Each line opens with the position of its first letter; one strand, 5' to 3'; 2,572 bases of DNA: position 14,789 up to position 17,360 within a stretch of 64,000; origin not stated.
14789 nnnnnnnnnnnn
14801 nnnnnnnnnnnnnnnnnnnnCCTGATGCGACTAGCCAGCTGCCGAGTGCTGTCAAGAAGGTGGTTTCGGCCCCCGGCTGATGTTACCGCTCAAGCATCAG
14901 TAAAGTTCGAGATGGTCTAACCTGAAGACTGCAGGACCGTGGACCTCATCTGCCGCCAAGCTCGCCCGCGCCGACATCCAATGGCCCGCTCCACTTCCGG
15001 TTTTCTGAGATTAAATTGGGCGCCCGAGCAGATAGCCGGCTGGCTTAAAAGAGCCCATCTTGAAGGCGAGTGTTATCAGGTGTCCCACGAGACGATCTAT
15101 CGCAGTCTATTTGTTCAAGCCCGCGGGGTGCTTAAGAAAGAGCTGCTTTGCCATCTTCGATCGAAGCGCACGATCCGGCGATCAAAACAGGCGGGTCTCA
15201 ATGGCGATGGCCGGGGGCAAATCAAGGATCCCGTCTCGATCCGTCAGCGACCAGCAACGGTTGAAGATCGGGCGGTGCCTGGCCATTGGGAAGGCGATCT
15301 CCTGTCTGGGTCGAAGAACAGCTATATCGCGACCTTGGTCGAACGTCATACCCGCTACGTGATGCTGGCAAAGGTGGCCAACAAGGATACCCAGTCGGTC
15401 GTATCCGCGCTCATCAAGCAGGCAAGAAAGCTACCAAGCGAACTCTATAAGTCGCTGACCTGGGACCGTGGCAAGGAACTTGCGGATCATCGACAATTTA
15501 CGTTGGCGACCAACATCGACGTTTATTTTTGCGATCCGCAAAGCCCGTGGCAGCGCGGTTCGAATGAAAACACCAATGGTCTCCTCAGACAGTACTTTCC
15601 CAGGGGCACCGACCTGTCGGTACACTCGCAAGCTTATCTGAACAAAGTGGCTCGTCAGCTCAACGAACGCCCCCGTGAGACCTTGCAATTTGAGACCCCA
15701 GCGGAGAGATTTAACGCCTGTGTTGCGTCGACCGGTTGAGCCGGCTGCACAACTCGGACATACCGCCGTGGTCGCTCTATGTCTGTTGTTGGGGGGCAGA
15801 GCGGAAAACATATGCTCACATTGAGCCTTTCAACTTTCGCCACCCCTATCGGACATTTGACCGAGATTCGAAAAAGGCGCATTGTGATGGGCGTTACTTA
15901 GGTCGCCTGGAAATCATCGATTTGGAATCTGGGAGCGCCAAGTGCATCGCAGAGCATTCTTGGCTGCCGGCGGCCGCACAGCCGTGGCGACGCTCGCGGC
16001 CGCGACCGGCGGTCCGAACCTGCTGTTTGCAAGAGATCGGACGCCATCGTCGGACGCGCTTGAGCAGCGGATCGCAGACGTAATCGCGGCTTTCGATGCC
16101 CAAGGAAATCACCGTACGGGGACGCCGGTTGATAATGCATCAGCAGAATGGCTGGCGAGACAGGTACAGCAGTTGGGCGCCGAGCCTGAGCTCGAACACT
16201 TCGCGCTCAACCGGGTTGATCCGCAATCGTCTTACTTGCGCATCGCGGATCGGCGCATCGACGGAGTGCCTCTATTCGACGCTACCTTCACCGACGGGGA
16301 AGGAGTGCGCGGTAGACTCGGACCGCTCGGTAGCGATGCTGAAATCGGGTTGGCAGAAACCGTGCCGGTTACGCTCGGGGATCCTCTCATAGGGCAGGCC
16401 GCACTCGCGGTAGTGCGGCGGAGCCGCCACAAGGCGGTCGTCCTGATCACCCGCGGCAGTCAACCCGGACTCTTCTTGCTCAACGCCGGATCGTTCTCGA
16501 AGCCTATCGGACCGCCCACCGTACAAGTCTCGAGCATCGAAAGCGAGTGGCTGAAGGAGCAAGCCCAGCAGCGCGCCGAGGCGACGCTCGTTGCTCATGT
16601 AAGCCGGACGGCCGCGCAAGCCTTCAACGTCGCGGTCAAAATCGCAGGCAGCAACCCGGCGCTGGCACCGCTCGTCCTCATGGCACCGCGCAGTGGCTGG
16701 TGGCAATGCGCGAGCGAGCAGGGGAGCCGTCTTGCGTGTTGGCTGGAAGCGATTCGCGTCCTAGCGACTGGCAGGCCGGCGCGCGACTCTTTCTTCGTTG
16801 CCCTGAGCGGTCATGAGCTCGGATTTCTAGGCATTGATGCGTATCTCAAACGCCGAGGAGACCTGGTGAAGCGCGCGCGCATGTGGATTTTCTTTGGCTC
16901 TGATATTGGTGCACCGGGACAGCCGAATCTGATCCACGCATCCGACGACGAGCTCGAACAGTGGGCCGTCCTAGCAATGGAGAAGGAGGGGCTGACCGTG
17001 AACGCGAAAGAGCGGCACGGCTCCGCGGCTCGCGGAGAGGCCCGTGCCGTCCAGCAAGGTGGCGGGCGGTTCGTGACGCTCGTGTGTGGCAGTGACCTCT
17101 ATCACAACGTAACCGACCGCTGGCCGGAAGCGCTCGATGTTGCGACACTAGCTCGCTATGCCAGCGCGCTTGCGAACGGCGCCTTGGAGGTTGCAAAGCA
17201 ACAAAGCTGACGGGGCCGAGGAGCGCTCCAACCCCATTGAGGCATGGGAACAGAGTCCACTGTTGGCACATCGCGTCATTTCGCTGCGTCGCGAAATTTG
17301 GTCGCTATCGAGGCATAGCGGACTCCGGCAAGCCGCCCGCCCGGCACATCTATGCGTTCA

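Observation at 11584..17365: Cassette-like array: cargo genes separated by a family of imperfect palindromes, with no integrase in view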

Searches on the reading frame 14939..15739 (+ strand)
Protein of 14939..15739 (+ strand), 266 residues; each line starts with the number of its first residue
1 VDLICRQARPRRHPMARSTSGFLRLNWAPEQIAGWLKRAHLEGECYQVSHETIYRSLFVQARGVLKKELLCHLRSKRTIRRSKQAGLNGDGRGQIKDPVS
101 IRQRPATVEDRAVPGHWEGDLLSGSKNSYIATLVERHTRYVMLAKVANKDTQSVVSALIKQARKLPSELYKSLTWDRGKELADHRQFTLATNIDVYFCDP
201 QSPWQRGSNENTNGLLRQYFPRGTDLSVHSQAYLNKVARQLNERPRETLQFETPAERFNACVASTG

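Call 4: search_protein_families(library=pfam, proteins=[window:14939-15739:+], max_evalue=0.01)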
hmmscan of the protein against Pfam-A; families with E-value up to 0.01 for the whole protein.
window:14939-15739:+ (266 aa): 2 families
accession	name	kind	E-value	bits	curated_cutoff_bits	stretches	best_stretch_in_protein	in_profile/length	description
PF00665.32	rve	-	4.9e-15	56.1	32.6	1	112-203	3-102/102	Integrase core domain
PF13565.12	HTH_32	-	0.0015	19.5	33.7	1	12-57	43-73/73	Homeodomain-like domain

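Call 65: search_protein_families(library=ncbifam, proteins=[window:14939-15739:+], max_evalue=0.001)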
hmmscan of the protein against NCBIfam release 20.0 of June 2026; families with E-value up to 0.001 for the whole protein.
window:14939-15739:+ (266 aa): 3 families
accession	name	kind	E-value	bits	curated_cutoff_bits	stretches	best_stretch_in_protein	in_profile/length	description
NF033563.0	transpos_IS30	equivalog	1.7e-76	257.5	80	1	17-246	44-266/267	IS30 family transposase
NF033577.2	transpos_IS481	equivalog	4.3e-12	46.1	224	1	40-258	85-284/284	IS481 family transposase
NF033546.1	transpos_IS21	equivalog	2.7e-05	23.8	160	1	186-259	207-283/294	IS21 family transposase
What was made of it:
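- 15005..15744 (+): A 5'-truncated IS30-family element that inserted secondarily into insertion 2. Its right inverted repeat is at about 15720-15744. NF033563 transpos_IS30, E 2e-76 (call 65).
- Checked: An IS30-family transposase fragment (ORF 14939-15739, NF033563 E 2e-76) lies between the monooxygenase and the 422-aa gene (calls 4, 65).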

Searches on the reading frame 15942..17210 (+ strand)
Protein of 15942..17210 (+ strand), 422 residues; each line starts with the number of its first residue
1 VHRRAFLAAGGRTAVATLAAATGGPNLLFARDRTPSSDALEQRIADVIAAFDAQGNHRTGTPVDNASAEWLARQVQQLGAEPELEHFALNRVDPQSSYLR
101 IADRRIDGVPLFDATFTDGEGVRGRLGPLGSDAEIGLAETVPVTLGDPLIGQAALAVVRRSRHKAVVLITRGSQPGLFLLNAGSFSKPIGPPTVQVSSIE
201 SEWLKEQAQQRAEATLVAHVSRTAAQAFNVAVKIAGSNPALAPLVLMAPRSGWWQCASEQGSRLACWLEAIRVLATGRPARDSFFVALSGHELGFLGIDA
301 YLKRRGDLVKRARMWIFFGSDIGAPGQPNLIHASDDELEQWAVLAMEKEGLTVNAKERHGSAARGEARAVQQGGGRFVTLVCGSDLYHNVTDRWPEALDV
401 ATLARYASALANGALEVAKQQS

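Call 4: search_protein_families(library=pfam, proteins=[window:15942-17210:+], max_evalue=0.01)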
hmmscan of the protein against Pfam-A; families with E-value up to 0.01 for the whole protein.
window:15942-17210:+ (422 aa): 0 families

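Call 65: search_protein_families(library=ncbifam, proteins=[window:15942-17210:+], max_evalue=0.001)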
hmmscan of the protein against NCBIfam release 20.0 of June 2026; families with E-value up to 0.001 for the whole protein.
window:15942-17210:+ (422 aa): 0 families

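Call 84: search_protein_families(library=pfam, proteins=[window:15942-17210:+], max_evalue=10)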
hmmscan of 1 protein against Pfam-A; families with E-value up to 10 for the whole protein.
window:15942-17210:+ (422 aa): 0 families

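Call 85: search_solved_structures(query=window:15942-17210:+, max_evalue=1)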
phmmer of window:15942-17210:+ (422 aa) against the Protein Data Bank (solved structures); distinct sequences matched with E-value up to 1: 3.
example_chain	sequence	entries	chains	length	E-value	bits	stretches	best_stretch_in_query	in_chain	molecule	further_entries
6hc6_A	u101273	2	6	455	0.015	17.4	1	163-307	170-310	Aminopeptidase YwaD | Aminopeptidase Y (Arg Lys Leu preference)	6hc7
8ac9_A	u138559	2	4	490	0.38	12.8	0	214-335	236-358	Keratinase KP1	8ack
8ac7_B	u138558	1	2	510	0.43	12.7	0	214-335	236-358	Keratinase KP1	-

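Call 88: find_homologous_proteins(query=window:15942-17210:+, max_evalue=1e-10)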
Query window:15942-17210:+ (422 aa): 664 proteins with E <= 1e-10 among 8000 candidates; the best 120 are listed.
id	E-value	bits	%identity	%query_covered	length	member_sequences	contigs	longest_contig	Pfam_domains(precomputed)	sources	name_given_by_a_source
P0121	1.4e-262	889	96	100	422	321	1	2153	-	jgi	jgi:hypothetical protein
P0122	2.7e-240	815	90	98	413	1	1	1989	-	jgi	jgi:hypothetical protein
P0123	3.8e-235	798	86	100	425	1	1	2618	-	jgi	jgi:hypothetical protein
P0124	4.2e-233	792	87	98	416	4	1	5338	-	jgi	jgi:Peptidase family M28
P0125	1.5e-231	787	86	98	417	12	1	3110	PF04389.23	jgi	jgi:hypothetical protein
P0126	7.4e-221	751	81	100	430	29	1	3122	-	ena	-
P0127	9.1e-221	751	82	100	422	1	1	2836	-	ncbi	-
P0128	2.0e-220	750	81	100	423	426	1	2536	PF04389.23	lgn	-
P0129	2.3e-219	746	80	100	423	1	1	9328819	-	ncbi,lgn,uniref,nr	ncbi:hypothetical protein [Bradyrhizobium sp. Ash2021]|uniref:hypothetical protein n=1 Tax=Bradyrhiz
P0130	2.8e-219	746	81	100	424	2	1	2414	PF04389.23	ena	-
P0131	1.2e-218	744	82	99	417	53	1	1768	-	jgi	jgi:hypothetical protein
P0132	2.6e-216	736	79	100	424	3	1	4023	-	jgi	jgi:hypothetical protein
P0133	5.5e-215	732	78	100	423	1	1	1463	-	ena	-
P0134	2.7e-212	723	79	98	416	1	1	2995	-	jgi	jgi:hypothetical protein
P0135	5.3e-212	722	80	100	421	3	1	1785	-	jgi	jgi:hypothetical protein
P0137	1.6e-210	717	77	100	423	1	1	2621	PF04389.23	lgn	-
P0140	2.8e-205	700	94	79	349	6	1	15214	-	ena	-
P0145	2.9e-202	690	76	100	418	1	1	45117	-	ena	-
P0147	1.2e-196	672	72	100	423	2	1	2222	PF04389.23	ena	-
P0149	2.2e-195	667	74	100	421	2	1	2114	PF04389.23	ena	-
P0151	4.4e-194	663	72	100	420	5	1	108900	-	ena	-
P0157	4.2e-193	660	73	100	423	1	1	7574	PF04389.23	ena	-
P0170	8.3e-190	649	76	94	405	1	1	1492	PF04389.23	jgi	jgi:hypothetical protein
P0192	1.5e-187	642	69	100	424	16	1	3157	PF04389.23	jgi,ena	-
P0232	7.4e-182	623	69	99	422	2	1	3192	PF04389.23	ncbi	-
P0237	1.6e-181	622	67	100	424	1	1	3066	PF04389.23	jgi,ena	-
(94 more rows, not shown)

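Call 89: find_encoding_contigs(protein=P0129, flank=7000, max_places=2)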
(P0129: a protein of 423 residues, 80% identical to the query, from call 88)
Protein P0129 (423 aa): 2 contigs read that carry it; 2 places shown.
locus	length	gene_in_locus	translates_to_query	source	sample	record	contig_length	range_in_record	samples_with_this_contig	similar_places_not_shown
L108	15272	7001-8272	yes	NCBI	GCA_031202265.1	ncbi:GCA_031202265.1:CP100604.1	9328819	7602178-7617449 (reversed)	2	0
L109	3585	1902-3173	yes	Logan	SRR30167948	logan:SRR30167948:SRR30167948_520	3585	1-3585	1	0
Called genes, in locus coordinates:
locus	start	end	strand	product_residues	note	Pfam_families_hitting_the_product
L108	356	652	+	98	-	-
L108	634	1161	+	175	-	PF00565:SNase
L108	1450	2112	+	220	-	PF21033:RMD1-3 (faint), PF23914:TPR_CcmH_CycH (faint), PF00515:TPR_1 (faint), PF07719:TPR_2 (faint), PF13181:TPR_8 (faint), PF13414:TPR_11 (faint), PF13424:TPR_12 (faint), PF14559:TPR_19 (weak), +3 more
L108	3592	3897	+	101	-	-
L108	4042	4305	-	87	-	-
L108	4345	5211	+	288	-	PF00753:Lactamase_B, PF23023:Anti-Pycsar_Apyc1 (weak), PF12706:Lactamase_B_2 (faint)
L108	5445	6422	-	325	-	PF04392:ABC_sub_bind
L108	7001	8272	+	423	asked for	-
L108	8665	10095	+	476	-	PF05598:DUF772, PF01609:DDE_Tnp_1, PF13751:DDE_Tnp_1_6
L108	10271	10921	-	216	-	PF00034:Cytochrom_C, PF13442:Cytochrome_CBB3 (weak)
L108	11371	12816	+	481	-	-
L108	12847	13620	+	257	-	PF13505:OMP_b-brl, PF03797:Autotransporter (faint)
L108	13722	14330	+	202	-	PF13442:Cytochrome_CBB3 (faint), PF00034:Cytochrom_C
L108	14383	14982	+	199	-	PF13442:Cytochrome_CBB3 (faint), PF00034:Cytochrom_C (weak)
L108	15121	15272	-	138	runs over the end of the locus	-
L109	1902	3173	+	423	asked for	-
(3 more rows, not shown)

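Call 90: find_encoding_contigs(protein=P0140, flank=7000, max_places=2)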
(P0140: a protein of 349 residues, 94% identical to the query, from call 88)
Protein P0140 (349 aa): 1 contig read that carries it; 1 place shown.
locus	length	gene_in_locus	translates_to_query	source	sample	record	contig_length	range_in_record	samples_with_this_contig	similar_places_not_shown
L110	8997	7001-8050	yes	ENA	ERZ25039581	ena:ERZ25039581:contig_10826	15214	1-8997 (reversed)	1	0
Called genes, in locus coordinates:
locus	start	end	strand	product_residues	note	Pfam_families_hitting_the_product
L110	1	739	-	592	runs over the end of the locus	PF00476:DNA_pol_A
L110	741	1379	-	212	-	-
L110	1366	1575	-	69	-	-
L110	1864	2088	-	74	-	-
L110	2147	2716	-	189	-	-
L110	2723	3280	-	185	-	PF00589:Phage_integrase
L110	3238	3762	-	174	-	PF13356:Arm-DNA-bind_3 (faint), PF22022:Phage_int_M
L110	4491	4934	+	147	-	-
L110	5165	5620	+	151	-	-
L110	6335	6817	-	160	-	PF13924:Lipocalin_5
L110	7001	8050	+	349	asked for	-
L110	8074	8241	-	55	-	-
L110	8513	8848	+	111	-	PF08734:GYD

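Call 91: find_encoding_contigs(protein=P0145, flank=7000, max_places=2)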
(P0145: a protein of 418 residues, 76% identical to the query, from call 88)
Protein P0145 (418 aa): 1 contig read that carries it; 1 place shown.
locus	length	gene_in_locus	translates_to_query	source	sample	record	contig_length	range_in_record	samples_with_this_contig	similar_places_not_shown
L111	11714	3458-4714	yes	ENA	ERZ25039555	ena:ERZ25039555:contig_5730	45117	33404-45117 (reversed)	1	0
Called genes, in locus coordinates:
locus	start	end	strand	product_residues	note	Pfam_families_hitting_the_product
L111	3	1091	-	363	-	?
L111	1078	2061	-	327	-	PF03401:TctC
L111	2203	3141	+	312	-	PF00126:HTH_1, PF03466:LysR_substrate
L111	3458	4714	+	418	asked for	-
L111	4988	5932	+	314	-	PF23023:Anti-Pycsar_Apyc1, PF00753:Lactamase_B, PF12706:Lactamase_B_2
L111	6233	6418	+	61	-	PF10518:TAT_signal (faint)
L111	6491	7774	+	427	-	PF13546:DDE_5, PF01609:DDE_Tnp_1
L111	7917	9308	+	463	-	PF09423:PhoD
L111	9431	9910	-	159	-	PF05981:CreA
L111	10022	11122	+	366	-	PF08240:ADH_N, PF00107:ADH_zinc_N, PF13602:ADH_zinc_N_2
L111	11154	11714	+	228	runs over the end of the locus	PF00300:His_Phos_1 (weak)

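Call 92: find_encoding_contigs(protein=P0151, flank=7000, max_places=2)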
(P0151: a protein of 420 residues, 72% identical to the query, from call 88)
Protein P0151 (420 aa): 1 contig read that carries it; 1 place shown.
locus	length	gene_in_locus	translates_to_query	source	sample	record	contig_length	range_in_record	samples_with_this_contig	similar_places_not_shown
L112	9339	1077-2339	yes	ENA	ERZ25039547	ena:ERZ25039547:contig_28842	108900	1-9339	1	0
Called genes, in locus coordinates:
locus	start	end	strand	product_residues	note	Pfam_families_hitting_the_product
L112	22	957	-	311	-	PF00126:HTH_1, PF03466:LysR_substrate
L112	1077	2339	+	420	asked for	-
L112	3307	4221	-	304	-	PF00126:HTH_1, PF03466:LysR_substrate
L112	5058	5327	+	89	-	PF00775:Dioxygenase_C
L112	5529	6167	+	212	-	PF01613:Flavin_Reduct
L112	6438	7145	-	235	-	PF00515:TPR_1 (faint), PF07719:TPR_2 (faint), PF13174:TPR_6 (faint), PF13181:TPR_8 (faint), PF13414:TPR_11 (faint), PF13424:TPR_12 (faint), PF13428:TPR_14 (faint), PF13432:TPR_16 (faint), +2 more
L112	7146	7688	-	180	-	-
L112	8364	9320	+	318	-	PF06500:FrsA-like (weak), PF01738:DLH, PF12146:Hydrolase_4 (faint), PF00326:Peptidase_S9 (faint), PF02230:Abhydrolase_2 (weak)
